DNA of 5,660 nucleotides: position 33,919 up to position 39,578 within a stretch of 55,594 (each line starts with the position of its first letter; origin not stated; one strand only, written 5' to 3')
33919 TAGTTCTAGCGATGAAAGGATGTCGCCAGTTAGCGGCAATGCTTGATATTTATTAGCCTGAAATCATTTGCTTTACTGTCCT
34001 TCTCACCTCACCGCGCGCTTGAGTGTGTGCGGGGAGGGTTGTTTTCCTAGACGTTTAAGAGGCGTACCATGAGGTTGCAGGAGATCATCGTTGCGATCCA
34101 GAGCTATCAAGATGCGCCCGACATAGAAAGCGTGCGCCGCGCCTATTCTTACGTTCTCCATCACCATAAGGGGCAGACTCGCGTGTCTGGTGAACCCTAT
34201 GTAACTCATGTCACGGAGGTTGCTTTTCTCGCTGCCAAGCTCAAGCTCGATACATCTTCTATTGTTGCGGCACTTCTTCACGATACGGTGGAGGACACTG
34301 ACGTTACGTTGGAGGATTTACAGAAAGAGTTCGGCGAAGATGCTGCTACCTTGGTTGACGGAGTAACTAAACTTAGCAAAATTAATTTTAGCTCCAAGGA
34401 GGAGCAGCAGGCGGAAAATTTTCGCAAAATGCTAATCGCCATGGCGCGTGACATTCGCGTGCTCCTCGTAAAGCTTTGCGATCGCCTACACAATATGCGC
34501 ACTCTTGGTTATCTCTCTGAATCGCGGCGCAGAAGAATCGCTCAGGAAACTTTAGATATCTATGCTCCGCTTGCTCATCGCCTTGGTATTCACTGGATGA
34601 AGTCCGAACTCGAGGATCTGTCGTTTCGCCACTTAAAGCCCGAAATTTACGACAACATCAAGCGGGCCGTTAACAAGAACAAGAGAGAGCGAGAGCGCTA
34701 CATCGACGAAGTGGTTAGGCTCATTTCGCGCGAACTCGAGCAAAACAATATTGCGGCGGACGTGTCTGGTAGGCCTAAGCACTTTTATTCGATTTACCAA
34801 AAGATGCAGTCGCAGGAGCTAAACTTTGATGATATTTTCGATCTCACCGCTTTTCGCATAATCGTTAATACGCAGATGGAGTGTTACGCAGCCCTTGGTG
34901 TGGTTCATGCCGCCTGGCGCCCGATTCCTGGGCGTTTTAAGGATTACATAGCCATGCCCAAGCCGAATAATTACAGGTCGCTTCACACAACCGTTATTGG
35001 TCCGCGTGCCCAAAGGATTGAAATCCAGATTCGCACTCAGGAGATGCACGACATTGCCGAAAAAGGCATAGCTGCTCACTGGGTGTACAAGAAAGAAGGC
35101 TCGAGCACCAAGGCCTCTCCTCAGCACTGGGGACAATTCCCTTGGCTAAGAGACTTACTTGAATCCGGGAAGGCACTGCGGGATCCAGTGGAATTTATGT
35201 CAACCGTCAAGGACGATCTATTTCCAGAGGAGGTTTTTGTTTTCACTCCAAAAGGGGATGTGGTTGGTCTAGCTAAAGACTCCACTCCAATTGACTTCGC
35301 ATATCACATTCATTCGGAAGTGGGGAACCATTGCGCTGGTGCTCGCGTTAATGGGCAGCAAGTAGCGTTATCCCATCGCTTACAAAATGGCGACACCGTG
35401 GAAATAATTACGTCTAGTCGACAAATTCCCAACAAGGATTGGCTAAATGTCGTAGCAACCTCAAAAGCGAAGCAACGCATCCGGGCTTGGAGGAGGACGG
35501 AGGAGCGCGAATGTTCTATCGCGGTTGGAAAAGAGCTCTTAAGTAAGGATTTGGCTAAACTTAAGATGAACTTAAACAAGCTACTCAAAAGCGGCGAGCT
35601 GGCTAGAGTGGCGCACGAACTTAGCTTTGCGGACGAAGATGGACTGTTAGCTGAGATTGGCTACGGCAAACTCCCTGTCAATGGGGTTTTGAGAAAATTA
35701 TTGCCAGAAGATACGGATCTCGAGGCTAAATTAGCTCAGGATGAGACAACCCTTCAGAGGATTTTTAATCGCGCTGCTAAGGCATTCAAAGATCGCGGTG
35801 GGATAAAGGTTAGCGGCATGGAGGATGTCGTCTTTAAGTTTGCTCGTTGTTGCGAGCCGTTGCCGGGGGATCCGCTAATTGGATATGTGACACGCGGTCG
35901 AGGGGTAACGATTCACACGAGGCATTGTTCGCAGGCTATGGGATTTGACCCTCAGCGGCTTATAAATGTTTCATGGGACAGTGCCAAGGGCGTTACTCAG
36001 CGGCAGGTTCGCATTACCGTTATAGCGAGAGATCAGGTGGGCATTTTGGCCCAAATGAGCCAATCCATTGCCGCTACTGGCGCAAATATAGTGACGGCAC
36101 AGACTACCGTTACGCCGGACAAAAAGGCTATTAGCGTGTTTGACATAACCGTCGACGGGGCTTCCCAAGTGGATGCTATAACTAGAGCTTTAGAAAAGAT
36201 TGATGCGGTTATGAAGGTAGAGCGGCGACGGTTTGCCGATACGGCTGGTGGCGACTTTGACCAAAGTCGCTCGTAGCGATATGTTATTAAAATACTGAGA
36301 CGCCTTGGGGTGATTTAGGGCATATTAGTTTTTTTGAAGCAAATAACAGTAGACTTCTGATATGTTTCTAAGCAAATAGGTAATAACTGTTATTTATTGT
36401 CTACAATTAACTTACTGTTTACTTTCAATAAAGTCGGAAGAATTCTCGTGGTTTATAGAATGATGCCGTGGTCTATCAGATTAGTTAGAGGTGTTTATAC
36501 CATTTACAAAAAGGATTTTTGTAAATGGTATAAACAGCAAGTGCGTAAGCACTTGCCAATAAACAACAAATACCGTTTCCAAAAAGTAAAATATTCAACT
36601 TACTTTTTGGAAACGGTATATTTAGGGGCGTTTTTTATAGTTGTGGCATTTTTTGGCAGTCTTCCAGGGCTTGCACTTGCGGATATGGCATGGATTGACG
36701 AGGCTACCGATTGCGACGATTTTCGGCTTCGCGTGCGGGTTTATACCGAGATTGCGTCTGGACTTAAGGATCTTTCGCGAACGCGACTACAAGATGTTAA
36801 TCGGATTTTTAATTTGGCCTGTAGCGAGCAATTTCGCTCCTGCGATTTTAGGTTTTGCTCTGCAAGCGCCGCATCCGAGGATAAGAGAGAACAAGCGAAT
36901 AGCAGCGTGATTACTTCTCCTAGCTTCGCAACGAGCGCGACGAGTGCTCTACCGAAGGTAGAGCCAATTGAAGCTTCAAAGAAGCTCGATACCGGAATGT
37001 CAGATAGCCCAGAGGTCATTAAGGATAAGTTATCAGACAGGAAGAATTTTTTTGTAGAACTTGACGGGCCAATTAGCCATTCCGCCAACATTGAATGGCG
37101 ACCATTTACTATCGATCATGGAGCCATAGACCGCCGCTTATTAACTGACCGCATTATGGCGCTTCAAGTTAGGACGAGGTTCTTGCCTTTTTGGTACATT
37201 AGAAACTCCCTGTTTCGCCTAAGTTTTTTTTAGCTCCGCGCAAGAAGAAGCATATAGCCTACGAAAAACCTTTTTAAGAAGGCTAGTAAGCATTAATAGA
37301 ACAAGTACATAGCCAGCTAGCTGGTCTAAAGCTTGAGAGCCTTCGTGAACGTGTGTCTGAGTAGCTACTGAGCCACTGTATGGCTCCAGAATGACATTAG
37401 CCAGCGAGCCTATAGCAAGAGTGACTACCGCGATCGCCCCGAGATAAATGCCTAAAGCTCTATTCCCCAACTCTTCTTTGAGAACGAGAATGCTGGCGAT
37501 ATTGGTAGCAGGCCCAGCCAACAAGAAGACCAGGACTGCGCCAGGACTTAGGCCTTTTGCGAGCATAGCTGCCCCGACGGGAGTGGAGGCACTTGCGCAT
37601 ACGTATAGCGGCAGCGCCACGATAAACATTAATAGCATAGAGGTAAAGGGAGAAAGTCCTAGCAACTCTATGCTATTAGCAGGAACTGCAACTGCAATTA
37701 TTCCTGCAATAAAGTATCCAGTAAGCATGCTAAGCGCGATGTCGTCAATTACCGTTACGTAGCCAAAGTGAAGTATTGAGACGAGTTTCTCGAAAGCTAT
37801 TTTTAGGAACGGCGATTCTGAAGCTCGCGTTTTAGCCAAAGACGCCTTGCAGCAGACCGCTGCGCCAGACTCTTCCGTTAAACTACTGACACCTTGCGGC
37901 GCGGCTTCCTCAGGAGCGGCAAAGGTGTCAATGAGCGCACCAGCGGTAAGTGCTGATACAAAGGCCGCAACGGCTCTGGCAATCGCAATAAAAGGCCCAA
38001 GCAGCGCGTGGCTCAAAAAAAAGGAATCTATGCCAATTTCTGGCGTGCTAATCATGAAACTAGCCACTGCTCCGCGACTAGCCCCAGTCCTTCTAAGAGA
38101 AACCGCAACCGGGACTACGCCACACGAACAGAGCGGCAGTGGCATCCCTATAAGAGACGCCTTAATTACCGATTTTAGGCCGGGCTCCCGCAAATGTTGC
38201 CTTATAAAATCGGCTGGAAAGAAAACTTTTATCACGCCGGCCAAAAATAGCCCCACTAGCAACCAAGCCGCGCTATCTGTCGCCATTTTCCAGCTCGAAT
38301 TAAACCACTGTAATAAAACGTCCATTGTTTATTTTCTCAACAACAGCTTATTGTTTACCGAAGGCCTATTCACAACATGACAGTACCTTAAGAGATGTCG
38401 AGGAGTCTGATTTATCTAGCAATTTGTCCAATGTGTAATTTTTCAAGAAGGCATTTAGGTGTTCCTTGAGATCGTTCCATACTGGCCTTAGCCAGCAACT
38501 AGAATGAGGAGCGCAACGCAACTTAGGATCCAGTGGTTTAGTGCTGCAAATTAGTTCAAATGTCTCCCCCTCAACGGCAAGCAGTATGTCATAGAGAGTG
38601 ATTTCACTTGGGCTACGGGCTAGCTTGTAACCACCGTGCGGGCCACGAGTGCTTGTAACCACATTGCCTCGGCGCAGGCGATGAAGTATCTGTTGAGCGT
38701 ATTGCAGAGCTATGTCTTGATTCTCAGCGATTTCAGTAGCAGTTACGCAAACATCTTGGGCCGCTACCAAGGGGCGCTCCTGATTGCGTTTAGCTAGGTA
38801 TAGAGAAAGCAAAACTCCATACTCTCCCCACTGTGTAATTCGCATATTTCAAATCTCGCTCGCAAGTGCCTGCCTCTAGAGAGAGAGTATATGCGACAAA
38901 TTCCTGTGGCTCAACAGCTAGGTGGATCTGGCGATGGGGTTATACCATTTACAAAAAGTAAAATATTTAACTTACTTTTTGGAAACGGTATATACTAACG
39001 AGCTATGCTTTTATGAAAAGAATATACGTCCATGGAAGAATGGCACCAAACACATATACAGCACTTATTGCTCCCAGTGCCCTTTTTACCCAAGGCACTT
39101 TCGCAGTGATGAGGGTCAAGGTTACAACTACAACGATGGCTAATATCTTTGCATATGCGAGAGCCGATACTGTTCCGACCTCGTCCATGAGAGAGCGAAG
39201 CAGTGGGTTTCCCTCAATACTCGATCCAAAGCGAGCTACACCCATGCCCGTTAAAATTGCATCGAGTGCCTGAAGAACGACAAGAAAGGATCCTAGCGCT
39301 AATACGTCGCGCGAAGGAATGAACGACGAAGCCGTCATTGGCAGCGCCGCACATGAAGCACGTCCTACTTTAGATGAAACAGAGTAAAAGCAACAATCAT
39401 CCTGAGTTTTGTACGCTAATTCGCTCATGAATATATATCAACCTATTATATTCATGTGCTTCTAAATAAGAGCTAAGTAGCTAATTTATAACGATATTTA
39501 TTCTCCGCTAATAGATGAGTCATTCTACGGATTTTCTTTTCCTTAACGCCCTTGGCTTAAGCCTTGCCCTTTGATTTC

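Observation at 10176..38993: Family of ~125-bp dispersed repeats with three stem-loops (copies at 10176-10300, 17367-17490, 36496-36621(-) and a deleted copy at 38938-38993(-))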

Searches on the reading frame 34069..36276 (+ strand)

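Call 21: search_protein_families(library=pfam, proteins=[window:34069-36276:+])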
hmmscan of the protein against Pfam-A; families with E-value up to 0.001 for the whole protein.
window:34069-36276:+ (735 aa): 8 families
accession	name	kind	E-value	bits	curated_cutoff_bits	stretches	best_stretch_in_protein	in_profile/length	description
PF13328.12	HD_4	-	8.5e-52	175.5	27.2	1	25-174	1-155/156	HD domain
PF04607.23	RelA_SpoT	-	3.1e-43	147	27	1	234-344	1-112/113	Region found in RelA / SpoT proteins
PF02824.27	TGS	-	8.1e-27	93.5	22.2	1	389-448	1-60/60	TGS domain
PF19296.4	RelA_AH_RIS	-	6.1e-13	49.7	23.8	1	460-627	2-179/185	RelA/SpoT, AH and RIS domains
PF01966.28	HD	-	3.9e-12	46.9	22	1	44-143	1-116/116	HD domain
PF13291.12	ACT_4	-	2.8e-11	44.4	27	1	645-719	5-80/80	ACT domain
PF01842.31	ACT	-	4.9e-08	33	27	1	648-712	2-65/66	ACT domain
PF22629.2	ACT_AHAS_ss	-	1.1e-06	29.1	27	1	649-716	1-67/67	AHAS small subunit-like ACT domain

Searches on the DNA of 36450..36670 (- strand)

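Call 29: search_rna_families(source=window, start=36450, end=36670, threshold=evalue, max_evalue=10)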
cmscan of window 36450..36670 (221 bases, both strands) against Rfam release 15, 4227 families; matches with E-value up to 10: 114.
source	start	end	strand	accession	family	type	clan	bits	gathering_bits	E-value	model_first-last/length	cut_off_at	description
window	36489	36539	-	RF04010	mir-3003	Gene; miRNA;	-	34.3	70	7.4e-05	1-76/76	no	mir-3003 microRNA precursor family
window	36510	36624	+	RF01606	plasmodium_snoR31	Gene; snRNA; snoRNA; HACA-box;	-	33.3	60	0.0036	1-145/145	no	small nucleolar RNA snoR31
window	36566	36623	+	RF03858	mir-1991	Gene; miRNA;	-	31.4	66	0.00016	1-66/66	no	mir-1991 microRNA precursor family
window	36537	36640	-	RF01742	lactis-plasmid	Gene; sRNA;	-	29.2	70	0.0049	1-106/106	no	lactis-plasmid RNA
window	36489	36539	+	RF04010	mir-3003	Gene; miRNA;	-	28.4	70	0.0024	1-76/76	no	mir-3003 microRNA precursor family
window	36571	36618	-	RF03912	mir-4659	Gene; miRNA;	-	28.2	92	0.00049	11-63/73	no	mir-4659 microRNA precursor family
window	36491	36537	+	RF04286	mir-513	Gene; miRNA;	CL00136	27.1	72.1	0.00072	1-82/82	no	mir-513 microRNA precursor family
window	36571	36618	+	RF03912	mir-4659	Gene; miRNA;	-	26.4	92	0.0016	11-63/73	no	mir-4659 microRNA precursor family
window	36491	36557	+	RF01828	SprD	Gene; sRNA;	-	26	100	0.00096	74-142/142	no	Small pathogenicity island RNA D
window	36574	36615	+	RF03745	mir-2063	Gene; miRNA;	-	24.3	100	0.015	1-77/77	no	mir-2063 microRNA precursor family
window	36486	36544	+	RF03494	mir-4680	Gene; miRNA;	-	23.5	78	0.03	1-69/69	no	mir-4680 microRNA precursor family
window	36553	36629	-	RF04230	mir-9261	Gene; miRNA;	-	23.4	86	0.012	1-92/92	no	mir-9261 microRNA precursor family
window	36571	36618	-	RF03802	MIR5649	Gene; miRNA;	-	23.3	100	0.014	1-101/101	no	MIR5649 microRNA precursor family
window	36488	36636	+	RF02417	VR-RNA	Gene; sRNA;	-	23.1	100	0.0029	1-397/397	no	VR-RNA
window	36558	36639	+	RF03802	MIR5649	Gene; miRNA;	-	23.1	100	0.016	1-101/101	no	MIR5649 microRNA precursor family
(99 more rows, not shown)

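Call 58: search_dna_similar(query=window:36490-36626:-, collection=plasmids, mode=distant, max_evalue=0.01, max_rows=10)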
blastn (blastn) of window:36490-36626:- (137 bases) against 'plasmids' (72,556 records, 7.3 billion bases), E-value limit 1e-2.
No match.

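Call 59: search_dna_similar(query=window:36490-36626:-, collection=phages, mode=distant, max_evalue=0.01, max_rows=10)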
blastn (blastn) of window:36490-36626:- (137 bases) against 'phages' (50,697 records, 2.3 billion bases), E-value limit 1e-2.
No match.

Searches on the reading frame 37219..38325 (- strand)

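Call 21: search_protein_families(library=pfam, proteins=[window:37219-38325:-])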
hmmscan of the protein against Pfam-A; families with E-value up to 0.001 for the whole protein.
window:37219-38325:- (368 aa): 1 family
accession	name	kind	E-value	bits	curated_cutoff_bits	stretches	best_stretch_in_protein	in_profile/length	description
PF03773.19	ArsP_1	-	4.2e-41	141.5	32.3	1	14-310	12-293/294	Predicted permease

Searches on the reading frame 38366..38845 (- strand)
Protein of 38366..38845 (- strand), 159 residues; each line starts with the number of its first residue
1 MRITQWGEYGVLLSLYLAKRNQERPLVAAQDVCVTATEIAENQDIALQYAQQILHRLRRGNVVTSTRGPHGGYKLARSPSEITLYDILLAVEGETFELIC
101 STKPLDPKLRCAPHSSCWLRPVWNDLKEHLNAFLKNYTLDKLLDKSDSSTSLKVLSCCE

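Call 21: search_protein_families(library=pfam, proteins=[window:38366-38845:-])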
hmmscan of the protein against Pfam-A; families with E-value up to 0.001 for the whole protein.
window:38366-38845:- (159 aa): 1 family
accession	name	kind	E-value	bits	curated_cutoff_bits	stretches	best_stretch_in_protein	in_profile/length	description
PF02082.26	Rrf2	-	2.3e-30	105.9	30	1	5-144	3-131/132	Iron-dependent Transcriptional regulator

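Call 47: find_encoding_contigs(protein=window:38366-38845:-, flank=3000, max_places=10)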
Protein window:38366-38845:- (159 aa): 6 contigs read that carry it; 6 places shown.
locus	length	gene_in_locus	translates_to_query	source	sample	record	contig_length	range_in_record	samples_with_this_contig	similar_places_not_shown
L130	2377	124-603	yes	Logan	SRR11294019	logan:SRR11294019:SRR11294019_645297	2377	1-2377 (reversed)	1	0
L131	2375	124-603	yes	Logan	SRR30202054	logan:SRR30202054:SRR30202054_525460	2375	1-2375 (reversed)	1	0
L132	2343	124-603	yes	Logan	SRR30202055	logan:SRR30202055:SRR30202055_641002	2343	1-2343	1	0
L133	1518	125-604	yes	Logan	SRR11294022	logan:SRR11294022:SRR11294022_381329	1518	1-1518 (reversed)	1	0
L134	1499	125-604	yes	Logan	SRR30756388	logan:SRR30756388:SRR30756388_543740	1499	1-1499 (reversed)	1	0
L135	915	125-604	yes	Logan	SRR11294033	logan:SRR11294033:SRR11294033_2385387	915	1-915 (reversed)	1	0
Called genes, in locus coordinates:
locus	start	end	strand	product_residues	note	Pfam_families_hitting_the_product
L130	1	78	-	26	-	?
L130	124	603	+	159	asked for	PF02082:Rrf2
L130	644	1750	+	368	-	PF03773:ArsP_1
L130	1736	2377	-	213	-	?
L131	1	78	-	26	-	?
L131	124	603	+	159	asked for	PF02082:Rrf2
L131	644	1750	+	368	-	PF03773:ArsP_1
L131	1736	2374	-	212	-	?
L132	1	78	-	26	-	?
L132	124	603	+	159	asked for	PF02082:Rrf2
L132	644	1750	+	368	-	PF03773:ArsP_1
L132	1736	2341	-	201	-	?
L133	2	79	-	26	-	?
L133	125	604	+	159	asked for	PF02082:Rrf2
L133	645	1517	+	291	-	?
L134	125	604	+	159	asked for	PF02082:Rrf2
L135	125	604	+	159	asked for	PF02082:Rrf2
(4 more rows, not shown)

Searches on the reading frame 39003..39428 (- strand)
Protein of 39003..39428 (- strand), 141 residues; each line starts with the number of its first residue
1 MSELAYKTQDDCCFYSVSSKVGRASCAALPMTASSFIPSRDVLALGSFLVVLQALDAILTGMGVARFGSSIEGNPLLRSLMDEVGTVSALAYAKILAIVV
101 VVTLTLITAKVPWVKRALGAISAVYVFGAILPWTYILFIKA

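Call 21: search_protein_families(library=pfam, proteins=[window:39003-39428:-])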
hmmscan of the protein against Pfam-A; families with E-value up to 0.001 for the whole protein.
window:39003-39428:- (141 aa): 1 family
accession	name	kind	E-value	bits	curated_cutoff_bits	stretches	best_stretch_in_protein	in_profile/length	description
PF18902.5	DUF5658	-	5e-09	37.2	25.2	1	51-127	2-76/82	Domain of unknown function (DUF5658)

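Call 48: find_encoding_contigs(protein=window:39003-39428:-, flank=3000, max_places=10)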
Protein window:39003-39428:- (141 aa): 2 contigs read that carry it; 2 places shown.
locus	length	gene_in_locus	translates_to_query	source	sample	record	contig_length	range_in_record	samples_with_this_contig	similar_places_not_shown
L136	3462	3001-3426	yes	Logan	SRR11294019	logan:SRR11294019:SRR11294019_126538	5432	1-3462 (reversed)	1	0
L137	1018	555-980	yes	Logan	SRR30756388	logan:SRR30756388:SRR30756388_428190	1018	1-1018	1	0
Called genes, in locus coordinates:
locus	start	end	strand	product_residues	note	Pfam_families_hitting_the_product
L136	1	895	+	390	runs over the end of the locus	PF00437:T2SSE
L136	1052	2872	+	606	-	-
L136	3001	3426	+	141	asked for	PF18902:DUF5658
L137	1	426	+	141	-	?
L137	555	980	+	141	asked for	PF18902:DUF5658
